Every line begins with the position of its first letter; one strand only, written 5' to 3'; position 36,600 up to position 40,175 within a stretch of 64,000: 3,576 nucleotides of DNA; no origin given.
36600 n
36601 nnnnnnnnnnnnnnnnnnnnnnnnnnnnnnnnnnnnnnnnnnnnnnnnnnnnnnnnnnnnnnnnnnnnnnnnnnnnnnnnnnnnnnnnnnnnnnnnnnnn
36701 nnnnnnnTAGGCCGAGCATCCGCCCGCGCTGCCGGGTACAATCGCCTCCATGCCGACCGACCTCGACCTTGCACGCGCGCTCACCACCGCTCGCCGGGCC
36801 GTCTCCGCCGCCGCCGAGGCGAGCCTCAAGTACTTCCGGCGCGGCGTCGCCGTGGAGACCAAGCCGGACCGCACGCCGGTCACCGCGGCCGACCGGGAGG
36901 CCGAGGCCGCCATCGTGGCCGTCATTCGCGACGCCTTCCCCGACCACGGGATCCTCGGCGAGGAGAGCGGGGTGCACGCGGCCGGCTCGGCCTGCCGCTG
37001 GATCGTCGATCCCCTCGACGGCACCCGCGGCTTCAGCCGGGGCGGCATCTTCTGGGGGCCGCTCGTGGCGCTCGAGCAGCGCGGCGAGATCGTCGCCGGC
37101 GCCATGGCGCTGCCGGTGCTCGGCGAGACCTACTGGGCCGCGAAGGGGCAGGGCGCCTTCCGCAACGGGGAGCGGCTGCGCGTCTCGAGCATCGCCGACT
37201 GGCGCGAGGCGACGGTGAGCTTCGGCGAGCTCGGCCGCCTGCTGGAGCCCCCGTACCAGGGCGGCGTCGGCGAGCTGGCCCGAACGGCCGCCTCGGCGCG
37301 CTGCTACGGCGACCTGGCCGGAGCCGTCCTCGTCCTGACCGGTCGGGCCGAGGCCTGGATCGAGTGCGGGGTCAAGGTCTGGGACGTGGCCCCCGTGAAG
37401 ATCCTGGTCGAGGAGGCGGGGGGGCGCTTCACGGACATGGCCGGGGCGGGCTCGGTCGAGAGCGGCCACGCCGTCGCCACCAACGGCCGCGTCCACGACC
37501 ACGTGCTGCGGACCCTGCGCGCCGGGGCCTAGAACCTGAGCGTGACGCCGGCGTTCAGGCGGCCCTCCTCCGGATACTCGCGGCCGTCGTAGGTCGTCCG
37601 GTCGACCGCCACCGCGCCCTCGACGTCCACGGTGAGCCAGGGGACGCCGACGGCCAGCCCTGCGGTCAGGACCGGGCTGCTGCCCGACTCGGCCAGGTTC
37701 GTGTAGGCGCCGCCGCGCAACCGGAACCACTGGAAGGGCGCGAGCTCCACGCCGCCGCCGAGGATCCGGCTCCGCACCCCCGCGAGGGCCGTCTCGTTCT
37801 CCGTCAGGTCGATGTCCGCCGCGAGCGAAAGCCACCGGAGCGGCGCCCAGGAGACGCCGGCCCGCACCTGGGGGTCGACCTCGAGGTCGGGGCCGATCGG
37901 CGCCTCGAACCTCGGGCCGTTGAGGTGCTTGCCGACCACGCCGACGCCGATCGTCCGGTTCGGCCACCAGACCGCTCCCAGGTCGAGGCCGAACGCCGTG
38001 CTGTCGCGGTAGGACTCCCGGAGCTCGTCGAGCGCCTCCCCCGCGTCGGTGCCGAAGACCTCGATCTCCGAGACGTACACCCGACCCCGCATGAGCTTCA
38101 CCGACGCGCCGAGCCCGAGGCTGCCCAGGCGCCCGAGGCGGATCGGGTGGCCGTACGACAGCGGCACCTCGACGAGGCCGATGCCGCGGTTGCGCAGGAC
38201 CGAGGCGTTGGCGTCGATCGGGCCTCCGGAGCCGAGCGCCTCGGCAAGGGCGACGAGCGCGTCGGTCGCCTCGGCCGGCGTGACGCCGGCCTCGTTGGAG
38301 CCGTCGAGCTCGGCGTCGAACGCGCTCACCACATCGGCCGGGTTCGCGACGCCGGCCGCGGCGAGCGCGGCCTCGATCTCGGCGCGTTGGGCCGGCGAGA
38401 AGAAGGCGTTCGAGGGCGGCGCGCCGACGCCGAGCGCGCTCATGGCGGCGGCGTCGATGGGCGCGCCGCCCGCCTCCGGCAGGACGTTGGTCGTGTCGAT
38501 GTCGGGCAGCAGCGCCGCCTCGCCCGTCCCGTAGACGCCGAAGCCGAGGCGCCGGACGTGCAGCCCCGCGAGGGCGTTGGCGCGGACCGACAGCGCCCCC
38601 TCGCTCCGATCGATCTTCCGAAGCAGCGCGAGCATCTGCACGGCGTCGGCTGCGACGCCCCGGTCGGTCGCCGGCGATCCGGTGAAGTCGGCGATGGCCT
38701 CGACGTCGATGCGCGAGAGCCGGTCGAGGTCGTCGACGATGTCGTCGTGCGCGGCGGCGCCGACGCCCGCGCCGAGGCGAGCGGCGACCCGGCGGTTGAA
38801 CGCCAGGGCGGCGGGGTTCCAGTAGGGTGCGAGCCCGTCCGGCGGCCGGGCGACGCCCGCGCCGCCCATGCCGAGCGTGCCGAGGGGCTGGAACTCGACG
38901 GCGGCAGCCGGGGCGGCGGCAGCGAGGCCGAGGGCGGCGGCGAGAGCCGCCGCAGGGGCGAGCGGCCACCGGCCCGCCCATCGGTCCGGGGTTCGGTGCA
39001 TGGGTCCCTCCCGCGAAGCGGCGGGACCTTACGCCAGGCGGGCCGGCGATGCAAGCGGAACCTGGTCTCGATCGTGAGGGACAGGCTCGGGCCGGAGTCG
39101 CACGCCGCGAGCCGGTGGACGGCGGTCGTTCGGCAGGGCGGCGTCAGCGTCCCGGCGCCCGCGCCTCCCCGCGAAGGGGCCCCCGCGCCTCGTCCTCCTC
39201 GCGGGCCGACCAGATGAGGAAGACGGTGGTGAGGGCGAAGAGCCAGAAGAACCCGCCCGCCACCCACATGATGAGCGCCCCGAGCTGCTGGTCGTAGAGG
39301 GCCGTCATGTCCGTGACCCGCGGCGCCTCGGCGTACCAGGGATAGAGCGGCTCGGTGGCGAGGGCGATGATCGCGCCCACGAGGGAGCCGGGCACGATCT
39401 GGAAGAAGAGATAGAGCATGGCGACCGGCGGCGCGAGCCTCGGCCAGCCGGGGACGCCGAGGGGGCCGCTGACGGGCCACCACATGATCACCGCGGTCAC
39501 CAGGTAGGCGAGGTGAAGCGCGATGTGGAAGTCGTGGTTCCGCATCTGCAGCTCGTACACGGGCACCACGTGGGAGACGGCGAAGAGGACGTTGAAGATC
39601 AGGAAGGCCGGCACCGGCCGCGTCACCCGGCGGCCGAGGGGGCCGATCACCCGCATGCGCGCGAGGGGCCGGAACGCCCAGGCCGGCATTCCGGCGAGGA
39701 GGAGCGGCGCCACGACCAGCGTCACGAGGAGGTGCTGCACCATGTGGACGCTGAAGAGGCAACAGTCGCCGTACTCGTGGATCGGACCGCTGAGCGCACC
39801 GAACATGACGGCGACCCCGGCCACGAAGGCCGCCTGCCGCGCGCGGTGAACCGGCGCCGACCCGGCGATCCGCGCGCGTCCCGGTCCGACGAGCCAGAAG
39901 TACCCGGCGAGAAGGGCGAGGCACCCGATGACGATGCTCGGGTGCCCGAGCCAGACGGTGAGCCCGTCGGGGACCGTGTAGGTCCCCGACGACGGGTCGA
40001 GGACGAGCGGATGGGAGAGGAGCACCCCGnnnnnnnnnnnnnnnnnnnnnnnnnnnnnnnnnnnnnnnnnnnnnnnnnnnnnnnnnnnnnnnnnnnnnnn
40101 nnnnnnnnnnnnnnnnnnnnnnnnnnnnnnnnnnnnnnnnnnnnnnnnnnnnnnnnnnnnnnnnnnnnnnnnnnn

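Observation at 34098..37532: GT2 / TPMT-like methyltransferase / standalone ParB-Srx-fold protein / IMPase cluster divergent from glgP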

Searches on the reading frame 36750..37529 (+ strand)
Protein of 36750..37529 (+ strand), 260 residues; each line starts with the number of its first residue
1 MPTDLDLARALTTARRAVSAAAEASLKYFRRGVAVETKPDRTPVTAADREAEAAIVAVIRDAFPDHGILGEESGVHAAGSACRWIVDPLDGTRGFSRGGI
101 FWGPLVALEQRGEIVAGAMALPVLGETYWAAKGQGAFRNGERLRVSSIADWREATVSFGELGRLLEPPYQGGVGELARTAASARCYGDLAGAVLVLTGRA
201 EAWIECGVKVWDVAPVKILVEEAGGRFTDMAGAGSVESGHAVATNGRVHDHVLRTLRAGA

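Call 6: search_protein_families(library=pfam, proteins=[window:36750-37529:+], max_evalue=0.01)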
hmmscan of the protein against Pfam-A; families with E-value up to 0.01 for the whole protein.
window:36750-37529:+ (260 aa): 1 family
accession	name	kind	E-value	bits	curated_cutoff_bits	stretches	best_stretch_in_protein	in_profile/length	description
PF00459.30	Inositol_P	-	3.5e-47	161.6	27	1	9-256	4-266/271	Inositol monophosphatase family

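Call 7: search_protein_families(library=ncbifam, proteins=[window:36750-37529:+], max_evalue=0.01)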
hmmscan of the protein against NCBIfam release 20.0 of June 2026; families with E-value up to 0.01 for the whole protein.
window:36750-37529:+ (260 aa): 7 families
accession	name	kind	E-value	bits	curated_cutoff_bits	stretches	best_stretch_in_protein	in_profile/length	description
TIGR02067.1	his_9_HisN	equivalog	1.6e-67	227.6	275.15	1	14-256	5-251/252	histidinol-phosphatase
NF008027.1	PRK10757.1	equivalog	9.5e-32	110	332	1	11-257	5-258/267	inositol-1-monophosphatase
TIGR01331.1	bisphos_cysQ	equivalog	5.9e-27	94.9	228.8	1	15-231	6-228/250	3'(2'),5'-bisphosphate nucleotidase CysQ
NF009321.0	PRK12676.1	equivalog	9.6e-26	90.4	264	1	30-257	30-263/264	bifunctional fructose-bisphosphatase/inositol-phosphate phosphatase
TIGR01330.1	bisphos_HAL2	equivalog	6.8e-16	58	267.05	2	10-74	5-76/359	3'(2'),5'-bisphosphate nucleotidase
NF008182.0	PRK10931.1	equivalog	2e-12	46.8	379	1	30-142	23-139/246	3'(2'),5'-bisphosphate nucleotidase CysQ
NF010678.0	PRK14076.1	equivalog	1.7e-07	30.5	493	1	124-233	142-254/570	bifunctional NADP phosphatase/NAD kinase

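Call 22: search_protein_families(library=padloc, proteins=[window:36750-37529:+], max_evalue=0.1)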
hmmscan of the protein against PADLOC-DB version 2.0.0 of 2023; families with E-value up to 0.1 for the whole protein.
window:36750-37529:+ (260 aa): 0 families

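Call 61: find_homologous_proteins(query=window:36750-37529:+)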
Query window:36750-37529:+ (260 aa): 3510 proteins with E <= 0.001 among 8000 candidates; the best 120 are listed.
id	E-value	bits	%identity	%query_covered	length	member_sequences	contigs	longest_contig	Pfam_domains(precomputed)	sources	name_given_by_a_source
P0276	1.7e-155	534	95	100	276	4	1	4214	PF00459.31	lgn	-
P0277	6.2e-143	493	87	100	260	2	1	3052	PF00459.31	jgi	jgi:histidinol-phosphatase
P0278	7.0e-136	470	84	98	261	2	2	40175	PF00459.31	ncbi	-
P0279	4.2e-120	418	77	90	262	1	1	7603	PF00459.31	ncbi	-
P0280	3.3e-118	412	76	98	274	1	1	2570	PF00459.31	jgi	jgi:histidinol-phosphatase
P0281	5.9e-118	411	76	99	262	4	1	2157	PF00459.31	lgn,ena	-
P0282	6.1e-116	404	74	100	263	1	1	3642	PF00459.31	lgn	-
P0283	3.1e-115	402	73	98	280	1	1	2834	PF00459.31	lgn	-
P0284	7.8e-114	397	73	100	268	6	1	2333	PF00459.31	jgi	jgi:histidinol-phosphatase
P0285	1.1e-112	394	72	99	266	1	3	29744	PF00459.31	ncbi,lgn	-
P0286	1.3e-111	390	71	98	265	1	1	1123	PF00459.31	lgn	-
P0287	1.2e-110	387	71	99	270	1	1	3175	PF00459.31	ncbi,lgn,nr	ncbi:MAG TPA: inositol monophosphatase family protein [Thermodesulfobacteriota bacterium]|nr:inosito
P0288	1.3e-109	384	70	98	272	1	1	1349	PF00459.31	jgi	jgi:histidinol-phosphatase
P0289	5.9e-107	375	68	98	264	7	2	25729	PF00459.31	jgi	jgi:histidinol-phosphatase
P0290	2.3e-106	373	67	97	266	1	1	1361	PF00459.31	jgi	jgi:histidinol-phosphatase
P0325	1.3e-103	364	67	99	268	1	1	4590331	PF00459.31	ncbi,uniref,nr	ncbi:inositol monophosphatase family protein [Anaeromyxobacter paludicola]|uniref:Histidinol-phospha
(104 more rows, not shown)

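Call 62: find_encoding_contigs(protein=P0325, flank=6000, max_places=1)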
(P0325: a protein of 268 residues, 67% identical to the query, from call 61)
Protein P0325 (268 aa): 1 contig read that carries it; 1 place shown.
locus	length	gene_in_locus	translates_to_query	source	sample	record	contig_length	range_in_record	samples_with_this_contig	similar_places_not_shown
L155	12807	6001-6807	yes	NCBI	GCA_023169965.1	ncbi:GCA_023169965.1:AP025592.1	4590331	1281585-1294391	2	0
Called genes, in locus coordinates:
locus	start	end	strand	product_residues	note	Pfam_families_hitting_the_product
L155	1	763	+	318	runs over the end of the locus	PF00226:DnaJ, PF01556:DnaJ_C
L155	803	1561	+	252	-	PF13646:HEAT_2 (weak)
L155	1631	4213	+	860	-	PF27464:PlsB_N, PF01553:Acyltransferase, PF19277:GPAT_C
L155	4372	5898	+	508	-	PF02550:AcetylCoA_hydro, PF13336:AcetylCoA_hyd_C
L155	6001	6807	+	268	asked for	PF00459:Inositol_P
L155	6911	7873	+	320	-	PF04674:Phi_1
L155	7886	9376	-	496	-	PF17862:AAA_lid_3 (faint), PF00004:AAA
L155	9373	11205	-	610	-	PF05157:MshEN, PF00437:T2SSE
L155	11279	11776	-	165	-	PF11026:DUF2721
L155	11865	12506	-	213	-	PF00719:Pyrophosphatase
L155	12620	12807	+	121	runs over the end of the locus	-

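Call 63: find_encoding_contigs(protein=P0278, flank=8000, max_places=2)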
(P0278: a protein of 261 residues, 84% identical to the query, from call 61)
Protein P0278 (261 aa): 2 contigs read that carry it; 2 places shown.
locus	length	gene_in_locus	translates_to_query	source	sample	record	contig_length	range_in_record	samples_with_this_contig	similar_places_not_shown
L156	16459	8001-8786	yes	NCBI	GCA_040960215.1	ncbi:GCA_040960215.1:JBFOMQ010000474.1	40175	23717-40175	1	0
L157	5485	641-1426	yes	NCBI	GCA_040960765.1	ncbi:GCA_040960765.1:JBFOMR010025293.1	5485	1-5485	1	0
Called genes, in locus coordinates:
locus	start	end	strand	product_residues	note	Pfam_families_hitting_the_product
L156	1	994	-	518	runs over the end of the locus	PF01134:GIDA (weak), PF01262:AlaDh_PNT_C (faint), PF01494:FAD_binding_3 (faint), PF03486:HI0933_like (faint), PF07992:Pyr_redox_2, PF12831:FAD_oxidored (faint), PF00070:Pyr_redox, PF02852:Pyr_redox_dim, +2 more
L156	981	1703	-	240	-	PF09335:VTT_dom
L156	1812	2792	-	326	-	PF02685:Glucokinase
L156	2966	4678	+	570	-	PF00916:Sulfate_transp, PF01740:STAS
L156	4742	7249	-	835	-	PF00343:Phosphorylase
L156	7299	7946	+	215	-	PF05724:TPMT, PF08241:Methyltransf_11, PF08242:Methyltransf_12 (weak), PF13649:Methyltransf_25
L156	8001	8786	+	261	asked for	PF00459:Inositol_P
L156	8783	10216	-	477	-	PF13729:TraF_2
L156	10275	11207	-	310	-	PF09678:Caa3_CtaG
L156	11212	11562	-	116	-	PF03626:COX4_pro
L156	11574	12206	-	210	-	PF00510:COX3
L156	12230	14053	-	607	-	PF00115:COX1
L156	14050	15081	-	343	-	PF02790:COX2_TM, PF00116:COX2, PF00034:Cytochrom_C, PF13442:Cytochrome_CBB3 (faint)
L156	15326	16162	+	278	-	PF00892:EamA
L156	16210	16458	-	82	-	?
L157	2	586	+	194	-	?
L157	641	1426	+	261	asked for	PF00459:Inositol_P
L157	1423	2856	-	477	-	PF13729:TraF_2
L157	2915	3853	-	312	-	PF09678:Caa3_CtaG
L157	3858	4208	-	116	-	PF03626:COX4_pro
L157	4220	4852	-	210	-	PF00510:COX3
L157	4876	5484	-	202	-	?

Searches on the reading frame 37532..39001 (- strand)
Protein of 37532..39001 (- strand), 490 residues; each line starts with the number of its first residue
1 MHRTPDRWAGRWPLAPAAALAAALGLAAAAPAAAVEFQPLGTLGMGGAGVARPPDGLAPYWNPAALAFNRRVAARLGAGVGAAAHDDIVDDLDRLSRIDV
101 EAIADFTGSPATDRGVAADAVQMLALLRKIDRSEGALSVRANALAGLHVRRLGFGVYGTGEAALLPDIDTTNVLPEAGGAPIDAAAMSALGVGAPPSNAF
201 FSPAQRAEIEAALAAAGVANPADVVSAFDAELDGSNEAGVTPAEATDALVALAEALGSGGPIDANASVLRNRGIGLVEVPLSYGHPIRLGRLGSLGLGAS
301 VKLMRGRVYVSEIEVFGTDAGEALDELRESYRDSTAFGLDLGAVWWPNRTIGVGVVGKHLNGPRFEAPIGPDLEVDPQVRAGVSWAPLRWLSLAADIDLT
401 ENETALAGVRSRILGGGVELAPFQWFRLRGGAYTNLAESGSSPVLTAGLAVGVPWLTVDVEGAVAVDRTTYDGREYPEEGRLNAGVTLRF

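Call 6: search_protein_families(library=pfam, proteins=[window:37532-39001:-], max_evalue=0.01)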
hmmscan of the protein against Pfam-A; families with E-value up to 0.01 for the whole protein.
window:37532-39001:- (490 aa): 1 family
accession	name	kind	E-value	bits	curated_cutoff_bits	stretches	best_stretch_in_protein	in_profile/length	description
PF13729.12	TraF_2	-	2.2e-26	93.1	25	1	59-398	1-264/264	F plasmid transfer operon, TraF, protein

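Call 7: search_protein_families(library=ncbifam, proteins=[window:37532-39001:-], max_evalue=0.01)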
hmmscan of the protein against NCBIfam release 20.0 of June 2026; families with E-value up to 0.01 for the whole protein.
window:37532-39001:- (490 aa): 3 families
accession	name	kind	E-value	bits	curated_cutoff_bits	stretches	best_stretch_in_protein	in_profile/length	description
NF033709.1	PorV_fam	subfamily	4.6e-07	29.7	90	1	43-71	16-44/326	PorV/PorQ family protein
NF033710.1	T9SS_OM_PorV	equivalog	0.00085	18.6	250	1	44-71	39-66/367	type IX secretion system outer membrane channel protein PorV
NF052325.1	PorVQ2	equivalog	0.002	17.1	325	1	42-67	38-63/354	putative type IX sorting system protein PorV2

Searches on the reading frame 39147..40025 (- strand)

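Call 6: search_protein_families(library=pfam, proteins=[window:39147-40025:-], max_evalue=0.01)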
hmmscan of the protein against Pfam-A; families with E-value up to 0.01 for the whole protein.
window:39147-40025:- (293 aa): 1 family
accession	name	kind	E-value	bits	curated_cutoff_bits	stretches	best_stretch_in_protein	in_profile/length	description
PF09678.15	Caa3_CtaG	-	4.2e-50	170.8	27.7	1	41-273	2-235/237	Cytochrome c oxidase caa3 assembly factor (Caa3_CtaG)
